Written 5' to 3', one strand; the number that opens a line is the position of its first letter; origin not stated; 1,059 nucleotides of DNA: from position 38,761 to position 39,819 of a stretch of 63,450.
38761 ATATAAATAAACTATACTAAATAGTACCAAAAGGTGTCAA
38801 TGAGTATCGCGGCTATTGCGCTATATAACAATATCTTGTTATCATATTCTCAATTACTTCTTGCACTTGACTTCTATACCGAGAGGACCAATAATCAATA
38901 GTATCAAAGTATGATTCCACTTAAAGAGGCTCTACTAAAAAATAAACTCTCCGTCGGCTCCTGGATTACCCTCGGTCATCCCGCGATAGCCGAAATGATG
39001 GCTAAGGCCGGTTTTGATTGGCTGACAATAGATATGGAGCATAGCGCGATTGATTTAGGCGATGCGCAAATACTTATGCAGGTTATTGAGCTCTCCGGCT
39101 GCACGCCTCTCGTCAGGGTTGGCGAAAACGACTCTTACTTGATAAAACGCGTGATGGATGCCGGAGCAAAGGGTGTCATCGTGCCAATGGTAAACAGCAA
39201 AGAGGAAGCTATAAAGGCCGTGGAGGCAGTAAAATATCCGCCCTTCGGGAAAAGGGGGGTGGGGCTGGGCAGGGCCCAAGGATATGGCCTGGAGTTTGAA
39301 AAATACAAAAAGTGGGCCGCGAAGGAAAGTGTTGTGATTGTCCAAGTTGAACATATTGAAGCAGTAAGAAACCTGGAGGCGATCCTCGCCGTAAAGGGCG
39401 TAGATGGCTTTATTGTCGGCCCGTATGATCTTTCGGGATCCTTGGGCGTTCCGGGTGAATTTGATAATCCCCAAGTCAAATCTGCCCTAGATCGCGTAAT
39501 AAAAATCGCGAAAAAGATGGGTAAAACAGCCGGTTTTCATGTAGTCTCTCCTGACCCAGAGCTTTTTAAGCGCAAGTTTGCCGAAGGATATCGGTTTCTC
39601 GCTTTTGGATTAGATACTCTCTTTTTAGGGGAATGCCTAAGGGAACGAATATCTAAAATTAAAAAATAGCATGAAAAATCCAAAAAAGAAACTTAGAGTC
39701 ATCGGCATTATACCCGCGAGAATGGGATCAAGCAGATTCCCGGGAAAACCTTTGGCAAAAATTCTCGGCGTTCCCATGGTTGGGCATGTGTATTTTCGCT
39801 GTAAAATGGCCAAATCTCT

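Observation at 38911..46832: Divergent block pairing a pyruvate aldolase with a KdsB-like CMP-transferase: candidate PEP-independent keto-deoxy sugar acid pathway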

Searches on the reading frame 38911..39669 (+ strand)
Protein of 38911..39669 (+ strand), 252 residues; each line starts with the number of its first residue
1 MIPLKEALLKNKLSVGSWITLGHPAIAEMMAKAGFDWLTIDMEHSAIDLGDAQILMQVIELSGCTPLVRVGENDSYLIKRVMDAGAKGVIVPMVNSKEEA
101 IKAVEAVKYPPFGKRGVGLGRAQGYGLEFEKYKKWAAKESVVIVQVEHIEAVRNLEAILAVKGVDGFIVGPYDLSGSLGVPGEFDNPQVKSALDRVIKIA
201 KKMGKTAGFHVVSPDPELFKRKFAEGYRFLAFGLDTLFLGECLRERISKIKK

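Call 3: search_protein_families(library=pfam, proteins=[window:38911-39669:+], max_evalue=0.01)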
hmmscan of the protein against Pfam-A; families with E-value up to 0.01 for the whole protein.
window:38911-39669:+ (252 aa): 1 family
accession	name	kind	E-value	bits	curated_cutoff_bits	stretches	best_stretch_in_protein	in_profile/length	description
PF03328.21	HpcH_HpaI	-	5.5e-38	130.9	25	1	16-236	3-215/221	HpcH/HpaI aldolase/citrate lyase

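Call 4: search_protein_families(library=ncbifam, proteins=[window:38911-39669:+], max_evalue=0.01)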
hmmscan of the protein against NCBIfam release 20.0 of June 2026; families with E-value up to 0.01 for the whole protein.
window:38911-39669:+ (252 aa): 4 families
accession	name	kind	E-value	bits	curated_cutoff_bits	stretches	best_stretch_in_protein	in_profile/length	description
TIGR02311.1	HpaI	equivalog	5.9e-60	202.8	368.8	1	4-246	3-244/249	4-hydroxy-2-oxoheptanedioate aldolase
NF007521.0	PRK10128.1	equivalog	1.1e-52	179.2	441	1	3-251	8-255/267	2-keto-3-deoxy-L-rhamnonate aldolase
NF007849.0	PRK10558.1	equivalog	3.8e-50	170.7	393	1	4-239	10-243/256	2-dehydro-3-deoxyglucarate aldolase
TIGR03239.1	GarL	equivalog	4.3e-49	167.3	406.75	1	5-240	4-237/249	2-dehydro-3-deoxyglucarate aldolase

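Call 9: find_encoding_contigs(protein=window:38911-39669:+, flank=10000, max_places=10)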
Protein window:38911-39669:+ (252 aa): 1 contig read that carries it; 1 place shown.
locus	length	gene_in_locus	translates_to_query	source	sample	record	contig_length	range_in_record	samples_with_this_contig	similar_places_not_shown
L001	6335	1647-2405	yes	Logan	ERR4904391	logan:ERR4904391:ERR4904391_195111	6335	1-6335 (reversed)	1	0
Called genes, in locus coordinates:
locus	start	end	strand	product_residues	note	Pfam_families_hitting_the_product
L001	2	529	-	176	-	?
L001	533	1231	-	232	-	PF02348:CTP_transf_3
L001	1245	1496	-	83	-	PF12728:HTH_17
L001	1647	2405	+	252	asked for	PF03328:HpcH_HpaI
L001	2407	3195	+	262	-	PF02348:CTP_transf_3, PF12804:NTP_transf_3 (weak)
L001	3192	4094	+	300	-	PF00389:2-Hacid_dh, PF02826:2-Hacid_dh_C, PF00670:AdoHcyase_NAD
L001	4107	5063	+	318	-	PF05050:Methyltransf_21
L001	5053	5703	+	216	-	PF00702:Hydrolase, PF12710:HAD, PF13419:HAD_2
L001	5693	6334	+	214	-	?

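Call 10: find_homologous_proteins(query=window:38911-39669:+, max_evalue=1e-20)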
Query window:38911-39669:+ (252 aa): 7824 proteins with E <= 1e-20 among 8000 candidates; the best 120 are listed.
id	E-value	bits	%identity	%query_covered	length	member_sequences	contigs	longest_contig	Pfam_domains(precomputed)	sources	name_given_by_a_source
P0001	7.3e-145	499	90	100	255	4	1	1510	PF03328.21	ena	-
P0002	3.2e-130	451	80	100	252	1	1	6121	PF03328.21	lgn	-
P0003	2.8e-129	448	78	100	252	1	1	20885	PF03328.21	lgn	-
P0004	6.6e-128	443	79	100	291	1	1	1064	PF03328.21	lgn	-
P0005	1.4e-125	436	78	100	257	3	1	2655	PF03328.21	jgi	-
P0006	2.8e-124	431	77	100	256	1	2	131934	PF03328.21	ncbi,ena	-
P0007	3.5e-124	431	76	100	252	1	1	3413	PF03328.21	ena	-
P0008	4.1e-124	431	77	100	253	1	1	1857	PF03328.21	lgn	-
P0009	8.5e-124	430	78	100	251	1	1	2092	PF03328.21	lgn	-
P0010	4.2e-122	424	81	92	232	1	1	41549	PF03328.21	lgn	-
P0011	9.4e-117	407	73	100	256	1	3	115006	PF03328.21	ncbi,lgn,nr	ncbi:MAG: 2,4-dihydroxyhept-2-ene-1,7-dioic acid aldolase [Candidatus Nealsonbacteria bacterium]|nr:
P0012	1.1e-112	393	69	100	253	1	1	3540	PF03328.21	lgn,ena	-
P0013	2.0e-112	392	69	100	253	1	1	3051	PF03328.21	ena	-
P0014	1.8e-111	389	71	97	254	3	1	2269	PF03328.21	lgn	-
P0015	1.9e-110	386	69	100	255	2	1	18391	PF03328.21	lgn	-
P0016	2.7e-110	385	69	99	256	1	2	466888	PF03328.21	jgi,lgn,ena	-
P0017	2.9e-109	382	69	100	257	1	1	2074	PF03328.21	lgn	-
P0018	3.3e-109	382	67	98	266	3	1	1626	PF03328.21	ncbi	ncbi:MAG: aldolase/citrate lyase family protein [Candidatus Omnitrophota bacterium]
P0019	6.5e-108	378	68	100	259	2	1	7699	PF03328.21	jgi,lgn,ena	-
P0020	7.8e-108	377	69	97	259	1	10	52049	PF03328.21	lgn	-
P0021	9.3e-108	377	68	100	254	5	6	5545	PF03328.21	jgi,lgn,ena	jgi:2-dehydro-3-deoxyglucarate aldolase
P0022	1.3e-107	377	69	98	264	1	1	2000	PF03328.21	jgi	jgi:2-dehydro-3-deoxyglucarate aldolase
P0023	1.5e-107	376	68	95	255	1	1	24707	PF03328.21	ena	-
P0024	1.5e-107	376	68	99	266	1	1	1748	PF03328.21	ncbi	-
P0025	1.7e-107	376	69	99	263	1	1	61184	PF03328.21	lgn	-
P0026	3.3e-107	375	69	99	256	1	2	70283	PF03328.21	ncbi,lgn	-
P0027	3.7e-107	375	68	96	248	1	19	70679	PF03328.21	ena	-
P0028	4.6e-107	375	68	100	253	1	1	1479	PF03328.21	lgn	-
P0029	5.0e-107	375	67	100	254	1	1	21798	PF03328.21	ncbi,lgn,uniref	ncbi:MAG TPA: HpcH/HpaI aldolase family protein [Candidatus Wunengus sp. YC65]|uniref:HpcH/HpaI aldo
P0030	5.1e-107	375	67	100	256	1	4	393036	PF03328.21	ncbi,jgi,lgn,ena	-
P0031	5.2e-107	375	69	100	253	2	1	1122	PF03328.21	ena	-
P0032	5.4e-107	375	69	98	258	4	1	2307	PF03328.21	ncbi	-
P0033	6.2e-107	374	67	98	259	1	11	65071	PF03328.21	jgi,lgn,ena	-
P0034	7.1e-107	374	66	100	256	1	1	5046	PF03328.21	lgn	-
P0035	9.0e-107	374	67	100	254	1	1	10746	PF03328.21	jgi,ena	-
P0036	9.1e-107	374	68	100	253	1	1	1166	PF03328.21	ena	-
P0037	1.3e-106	373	68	97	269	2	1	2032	PF03328.21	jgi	-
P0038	1.5e-106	373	67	99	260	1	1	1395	PF03328.21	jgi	-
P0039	2.0e-106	373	67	100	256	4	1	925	PF03328.21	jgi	-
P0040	2.0e-106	373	70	95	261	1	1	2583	PF03328.21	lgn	-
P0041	4.4e-106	372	69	100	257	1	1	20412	PF03328.21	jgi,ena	-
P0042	4.6e-106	372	69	100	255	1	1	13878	PF03328.21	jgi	jgi:2-dehydro-3-deoxyglucarate aldolase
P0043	6.3e-106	371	69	100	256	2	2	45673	PF03328.21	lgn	-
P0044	6.8e-106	371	66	100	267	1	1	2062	PF03328.21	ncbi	-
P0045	7.0e-106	371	68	99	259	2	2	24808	PF03328.21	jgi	jgi:2-dehydro-3-deoxyglucarate aldolase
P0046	7.1e-106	371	69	100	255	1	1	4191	PF03328.21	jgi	jgi:2-dehydro-3-deoxyglucarate aldolase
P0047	9.4e-106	371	67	95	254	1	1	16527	PF03328.21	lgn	-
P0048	9.7e-106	371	67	100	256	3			PF03328.21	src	-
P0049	1.1e-105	370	67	98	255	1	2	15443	PF03328.21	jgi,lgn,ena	-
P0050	1.1e-105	370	68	100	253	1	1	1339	PF03328.21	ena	-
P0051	1.2e-105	370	67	100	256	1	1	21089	PF03328.21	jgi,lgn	-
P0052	1.6e-105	370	67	99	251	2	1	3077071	PF03328.21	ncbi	ncbi:aldolase/citrate lyase family protein [Methanolobus sp. ZRKC4]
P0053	1.6e-105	370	68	98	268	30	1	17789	PF03328.21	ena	-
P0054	1.6e-105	370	67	99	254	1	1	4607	PF03328.21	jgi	jgi:2-keto-3-deoxy-L-rhamnonate aldolase RhmA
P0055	1.8e-105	370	66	100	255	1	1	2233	PF03328.21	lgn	-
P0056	1.8e-105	370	66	98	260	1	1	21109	PF03328.21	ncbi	ncbi:MAG: aldolase/citrate lyase family protein [Pseudomonadota bacterium]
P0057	1.9e-105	370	68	99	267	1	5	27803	PF03328.21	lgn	-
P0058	2.1e-105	369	65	100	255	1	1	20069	PF03328.21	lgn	-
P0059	2.5e-105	369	68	100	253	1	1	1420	PF03328.21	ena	-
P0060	2.6e-105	369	67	99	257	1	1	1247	PF03328.21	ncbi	-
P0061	2.8e-105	369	67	99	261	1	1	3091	PF03328.21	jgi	jgi:2-keto-3-deoxy-L-rhamnonate aldolase RhmA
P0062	3.1e-105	369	67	99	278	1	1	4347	PF03328.21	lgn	-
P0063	3.1e-105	369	64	100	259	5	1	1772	PF03328.21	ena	-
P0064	3.9e-105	369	67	99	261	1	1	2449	PF03328.21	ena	-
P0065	4.4e-105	368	67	100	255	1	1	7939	PF03328.21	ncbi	-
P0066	5.1e-105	368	66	100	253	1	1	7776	PF03328.21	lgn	-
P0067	5.2e-105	368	65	100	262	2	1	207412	PF03328.21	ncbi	ncbi:MAG: aldolase/citrate lyase family protein [Thermodesulfobacteriota bacterium]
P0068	5.9e-105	368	67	99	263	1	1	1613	PF03328.21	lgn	-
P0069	6.0e-105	368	64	100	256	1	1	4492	PF03328.21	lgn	-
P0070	6.2e-105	368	67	99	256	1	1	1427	PF03328.21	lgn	-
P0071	6.8e-105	368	67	97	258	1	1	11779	PF03328.21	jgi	jgi:2-dehydro-3-deoxyglucarate aldolase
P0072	7.0e-105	368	67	99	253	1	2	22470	PF03328.21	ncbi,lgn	-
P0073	7.4e-105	368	67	100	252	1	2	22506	PF03328.21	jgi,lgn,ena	-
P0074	8.3e-105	367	66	100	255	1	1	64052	PF03328.21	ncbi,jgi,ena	ncbi:MAG: aldolase/citrate lyase family protein [Candidatus Omnitrophota bacterium]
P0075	8.4e-105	367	65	99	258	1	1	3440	PF03328.21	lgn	-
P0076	8.8e-105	367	67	99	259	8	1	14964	PF03328.21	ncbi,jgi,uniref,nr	ncbi:MAG: 2,4-dihydroxyhept-2-ene-1,7-dioic acid aldolase [Candidatus Hadarchaeum yellowstonense]|un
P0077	9.9e-105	367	67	100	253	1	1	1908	PF03328.21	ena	-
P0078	1.1e-104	367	65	94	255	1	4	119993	PF03328.21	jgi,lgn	jgi:2-dehydro-3-deoxyglucarate aldolase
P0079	1.1e-104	367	67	99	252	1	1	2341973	PF03328.21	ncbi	ncbi:HpcH/HpaI aldolase family protein [Ferdinandcohnia sp. Marseille-Q9671]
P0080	1.2e-104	367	67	100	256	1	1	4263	PF03328.21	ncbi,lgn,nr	ncbi:MAG: aldolase/citrate lyase family protein [Candidatus Omnitrophica bacterium]|nr:aldolase/citr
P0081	1.3e-104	367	65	100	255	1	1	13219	PF03328.21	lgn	-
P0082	1.3e-104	367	67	99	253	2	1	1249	PF03328.21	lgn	-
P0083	1.4e-104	367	66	99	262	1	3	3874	PF03328.21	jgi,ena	-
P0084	1.4e-104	367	66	99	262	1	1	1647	PF03328.21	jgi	-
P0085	1.4e-104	367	69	94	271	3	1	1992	PF03328.21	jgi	jgi:2-dehydro-3-deoxyglucarate aldolase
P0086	1.4e-104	367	66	100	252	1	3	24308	PF03328.21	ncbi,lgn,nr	ncbi:2,4-dihydroxyhept-2-ene-1,7-dioic acid aldolase [bacterium]|nr:2,4-dihydroxyhept-2-ene-1,7-dioi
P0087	1.4e-104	367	67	100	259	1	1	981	PF03328.21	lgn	-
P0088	1.5e-104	367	66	100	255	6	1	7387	PF03328.21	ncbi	-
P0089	1.5e-104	367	68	99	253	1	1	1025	PF03328.21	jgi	jgi:2-dehydro-3-deoxyglucarate aldolase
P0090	1.6e-104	367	68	96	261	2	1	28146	PF03328.21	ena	-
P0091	1.7e-104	366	67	100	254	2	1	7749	PF03328.21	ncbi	-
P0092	1.8e-104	366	67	100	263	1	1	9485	PF03328.21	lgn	-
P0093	1.9e-104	366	66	100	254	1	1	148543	PF03328.21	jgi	jgi:2-dehydro-3-deoxyglucarate aldolase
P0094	1.9e-104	366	67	100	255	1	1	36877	PF03328.21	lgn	-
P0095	2.1e-104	366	66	99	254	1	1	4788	PF03328.21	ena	-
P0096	2.2e-104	366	65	98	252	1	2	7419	PF03328.21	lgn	-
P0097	2.5e-104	366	66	99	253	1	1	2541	PF03328.21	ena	-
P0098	2.9e-104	366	67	99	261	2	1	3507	PF03328.21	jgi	-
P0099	3.2e-104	366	70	94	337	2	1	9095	PF03328.21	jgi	-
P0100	3.5e-104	365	66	100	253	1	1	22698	PF03328.21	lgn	-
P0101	3.6e-104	365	65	99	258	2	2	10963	PF03328.21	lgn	-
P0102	3.6e-104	365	66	99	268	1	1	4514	PF03328.21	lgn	-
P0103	3.8e-104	365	69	98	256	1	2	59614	PF03328.21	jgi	jgi:2-dehydro-3-deoxyglucarate aldolase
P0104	4.2e-104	365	66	100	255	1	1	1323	PF03328.21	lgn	-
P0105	5.7e-104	365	66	100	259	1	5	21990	PF03328.21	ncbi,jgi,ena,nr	ncbi:2,4-dihydroxyhept-2-ene-1,7-dioic acid aldolase [Peptococcaceae bacterium SCADC1_2_3]|nr:2,4-di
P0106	6.1e-104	365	68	97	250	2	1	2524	PF03328.21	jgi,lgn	-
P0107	7.0e-104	364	65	100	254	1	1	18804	PF03328.21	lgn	-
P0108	8.7e-104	364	65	99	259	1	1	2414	PF03328.21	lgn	-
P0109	9.3e-104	364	66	100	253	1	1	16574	PF03328.21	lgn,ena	-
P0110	9.4e-104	364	65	99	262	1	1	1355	PF03328.21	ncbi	-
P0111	9.9e-104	364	67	100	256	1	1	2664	PF03328.21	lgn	-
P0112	1.0e-103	364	65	99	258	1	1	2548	PF03328.21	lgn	-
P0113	1.3e-103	364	66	99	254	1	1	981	PF03328.21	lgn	-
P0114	1.4e-103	363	65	99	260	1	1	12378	PF03328.21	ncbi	-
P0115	1.5e-103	363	66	99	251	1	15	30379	PF03328.21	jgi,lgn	jgi:2-dehydro-3-deoxyglucarate aldolase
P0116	1.5e-103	363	65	100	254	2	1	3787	PF03328.21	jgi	-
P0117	1.5e-103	363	66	100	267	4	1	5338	PF03328.21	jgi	-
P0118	1.5e-103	363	67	97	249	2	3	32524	PF03328.21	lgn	-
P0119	1.6e-103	363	63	100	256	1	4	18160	PF03328.21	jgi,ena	jgi:2-dehydro-3-deoxyglucarate aldolase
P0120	1.7e-103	363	65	98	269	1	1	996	PF03328.21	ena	-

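Call 11: find_encoding_contigs(protein=P0052, flank=10000, max_places=2)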
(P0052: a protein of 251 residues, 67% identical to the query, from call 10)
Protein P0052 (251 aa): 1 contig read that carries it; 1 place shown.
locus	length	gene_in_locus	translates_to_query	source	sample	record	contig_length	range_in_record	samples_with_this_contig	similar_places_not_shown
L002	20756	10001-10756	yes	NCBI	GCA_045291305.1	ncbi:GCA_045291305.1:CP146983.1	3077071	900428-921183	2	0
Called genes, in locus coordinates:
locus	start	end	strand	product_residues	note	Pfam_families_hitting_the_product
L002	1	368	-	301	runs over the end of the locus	PF13489:Methyltransf_23, PF07021:MetW, PF13847:Methyltransf_31, PF08241:Methyltransf_11, PF08242:Methyltransf_12, PF13649:Methyltransf_25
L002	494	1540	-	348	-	PF03102:NeuB, PF08666:SAF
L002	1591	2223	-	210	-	PF00702:Hydrolase, PF13419:HAD_2, PF13242:Hydrolase_like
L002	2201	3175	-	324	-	PF21360:PylC-like_N, PF13535:ATP-grasp_4 (faint), PF02655:ATP-grasp_3, PF15632:ATPgrasp_Ter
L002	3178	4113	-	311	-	PF01073:3Beta_HSD, PF01370:Epimerase, PF02719:Polysacc_synt_2 (faint), PF04321:RmlD_sub_bind, PF16363:GDP_Man_Dehyd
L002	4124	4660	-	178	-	PF13302:Acetyltransf_3 (weak), PF13420:Acetyltransf_4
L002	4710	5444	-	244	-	PF02348:CTP_transf_3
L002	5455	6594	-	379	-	PF00155:Aminotran_1_2 (weak), PF01041:DegT_DnrJ_EryC1, PF01212:Beta_elim_lyase (weak), PF01053:Cys_Met_Meta_PP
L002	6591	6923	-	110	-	PF05523:FdtA, PF14667:Polysacc_synt_C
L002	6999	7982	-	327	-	PF01073:3Beta_HSD, PF01370:Epimerase, PF02719:Polysacc_synt_2, PF04321:RmlD_sub_bind, PF07993:NAD_binding_4 (faint), PF13460:NAD_binding_10 (weak), PF16363:GDP_Man_Dehyd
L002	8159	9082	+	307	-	PF00389:2-Hacid_dh, PF02826:2-Hacid_dh_C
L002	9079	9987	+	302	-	PF00106:adh_short, PF01073:3Beta_HSD, PF01370:Epimerase, PF02719:Polysacc_synt_2, PF04321:RmlD_sub_bind, PF05368:NmrA (weak), PF13460:NAD_binding_10, PF16363:GDP_Man_Dehyd, +2 more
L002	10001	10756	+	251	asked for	PF03328:HpcH_HpaI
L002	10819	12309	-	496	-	PF02310:B12-binding, PF04055:Radical_SAM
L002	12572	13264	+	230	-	PF02348:CTP_transf_3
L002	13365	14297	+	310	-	-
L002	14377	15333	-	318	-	PF00535:Glycos_transf_2, PF10111:Glyco_tranf_2_2 (weak), PF13641:Glyco_tranf_2_3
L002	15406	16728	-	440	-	PF01041:DegT_DnrJ_EryC1, PF00266:Aminotran_5 (weak), PF01053:Cys_Met_Meta_PP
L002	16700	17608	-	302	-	PF01073:3Beta_HSD, PF01370:Epimerase, PF02719:Polysacc_synt_2, PF04321:RmlD_sub_bind, PF16363:GDP_Man_Dehyd, PF07993:NAD_binding_4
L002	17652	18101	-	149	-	PF00908:dTDP_sugar_isom, PF14667:Polysacc_synt_C (weak)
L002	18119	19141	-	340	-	PF01073:3Beta_HSD, PF01370:Epimerase, PF04321:RmlD_sub_bind, PF16363:GDP_Man_Dehyd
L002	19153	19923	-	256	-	PF00483:NTP_transferase, PF12804:NTP_transf_3 (weak)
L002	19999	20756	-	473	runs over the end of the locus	-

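Call 12: find_encoding_contigs(protein=P0079, flank=10000, max_places=2)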
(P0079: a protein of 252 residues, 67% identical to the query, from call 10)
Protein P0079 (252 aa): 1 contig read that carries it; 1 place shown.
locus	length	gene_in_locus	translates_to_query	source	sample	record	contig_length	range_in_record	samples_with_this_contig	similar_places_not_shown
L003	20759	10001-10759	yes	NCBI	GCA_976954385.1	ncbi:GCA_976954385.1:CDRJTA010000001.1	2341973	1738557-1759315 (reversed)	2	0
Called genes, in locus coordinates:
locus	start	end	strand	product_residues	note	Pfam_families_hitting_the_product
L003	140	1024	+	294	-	PF00483:NTP_transferase, PF12804:NTP_transf_3 (weak)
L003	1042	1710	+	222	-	PF02397:Bac_transf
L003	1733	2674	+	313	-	PF01370:Epimerase, PF02719:Polysacc_synt_2 (faint), PF04321:RmlD_sub_bind (weak), PF16363:GDP_Man_Dehyd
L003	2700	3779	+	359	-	PF01370:Epimerase, PF02719:Polysacc_synt_2 (weak), PF04321:RmlD_sub_bind, PF16363:GDP_Man_Dehyd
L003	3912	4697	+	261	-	PF03808:Glyco_tran_WecG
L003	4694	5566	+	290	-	PF00535:Glycos_transf_2, PF13641:Glyco_tranf_2_3 (weak)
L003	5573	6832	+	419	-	-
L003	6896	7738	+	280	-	PF00535:Glycos_transf_2, PF10111:Glyco_tranf_2_2, PF13641:Glyco_tranf_2_3 (weak)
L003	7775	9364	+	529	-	PF04932:Wzy_C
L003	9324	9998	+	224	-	PF02348:CTP_transf_3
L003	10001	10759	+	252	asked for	PF03328:HpcH_HpaI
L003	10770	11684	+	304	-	PF00389:2-Hacid_dh, PF02826:2-Hacid_dh_C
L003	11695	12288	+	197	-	PF01557:FAA_hydrolase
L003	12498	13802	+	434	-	PF01943:Polysacc_synt, PF13440:Polysacc_synt_3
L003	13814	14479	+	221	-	PF00702:Hydrolase, PF13419:HAD_2, PF08282:Hydrolase_3 (faint)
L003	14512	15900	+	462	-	PF00483:NTP_transferase, PF01050:MannoseP_isomer, PF07883:Cupin_2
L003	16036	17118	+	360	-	PF04101:Glyco_tran_28_C (faint)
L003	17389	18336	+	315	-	PF20511:PMI_typeI_cat, PF21621:MPI_cupin_dom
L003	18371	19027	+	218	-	PF17836:PglD_N, PF25084:LbH_EIF2B (weak), PF00132:Hexapep (weak), PF25087:GMPPB_C (weak), PF00132:Hexapep (weak)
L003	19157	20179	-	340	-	PF07261:DnaB_2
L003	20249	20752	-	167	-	PF06338:ComK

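Call 13: find_encoding_contigs(protein=P0011, flank=10000, max_places=2)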
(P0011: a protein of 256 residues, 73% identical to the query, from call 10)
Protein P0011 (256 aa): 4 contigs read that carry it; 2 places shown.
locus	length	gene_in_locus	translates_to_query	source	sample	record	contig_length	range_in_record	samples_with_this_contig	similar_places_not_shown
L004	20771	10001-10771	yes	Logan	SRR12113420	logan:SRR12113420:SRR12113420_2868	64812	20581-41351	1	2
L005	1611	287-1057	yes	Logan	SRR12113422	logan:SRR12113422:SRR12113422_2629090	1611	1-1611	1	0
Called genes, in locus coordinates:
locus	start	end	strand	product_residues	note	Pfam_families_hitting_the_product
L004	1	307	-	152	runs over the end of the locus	PF13302:Acetyltransf_3, PF00583:Acetyltransf_1, PF13673:Acetyltransf_10 (weak), PF13508:Acetyltransf_7 (weak), PF08445:FR47 (weak)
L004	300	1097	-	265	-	PF00977:His_biosynth, PF01207:Dus (faint), PF02581:TMP-TENI (faint), PF00478:IMPDH (faint), PF01180:DHO_dh (faint), PF04309:G3P_antiterm (faint), PF03060:NMO (weak)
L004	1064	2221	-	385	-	-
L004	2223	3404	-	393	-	PF01041:DegT_DnrJ_EryC1, PF00155:Aminotran_1_2, PF01053:Cys_Met_Meta_PP (weak)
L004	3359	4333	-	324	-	PF00106:adh_short (weak), PF01073:3Beta_HSD, PF01370:Epimerase, PF02719:Polysacc_synt_2, PF04321:RmlD_sub_bind, PF05368:NmrA, PF16363:GDP_Man_Dehyd, PF13460:NAD_binding_10, +1 more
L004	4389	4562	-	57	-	PF19451:DUF5989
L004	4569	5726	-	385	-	PF00657:Lipase_GDSL (weak), PF13472:Lipase_GDSL_2 (faint)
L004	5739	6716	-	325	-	PF01209:Ubie_methyltran (weak), PF13489:Methyltransf_23, PF05175:MTS (weak), PF06325:PrmA (weak), PF13847:Methyltransf_31, PF08241:Methyltransf_11, PF08242:Methyltransf_12, PF13649:Methyltransf_25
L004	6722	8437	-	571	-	PF02543:Carbam_trans_N, PF16861:Carbam_trans_C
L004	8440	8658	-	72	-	-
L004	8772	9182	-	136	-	PF01230:HIT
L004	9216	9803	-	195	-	PF00300:His_Phos_1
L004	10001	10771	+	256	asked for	PF03328:HpcH_HpaI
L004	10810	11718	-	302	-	PF03328:HpcH_HpaI (weak)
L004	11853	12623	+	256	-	PF02348:CTP_transf_3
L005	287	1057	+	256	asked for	PF03328:HpcH_HpaI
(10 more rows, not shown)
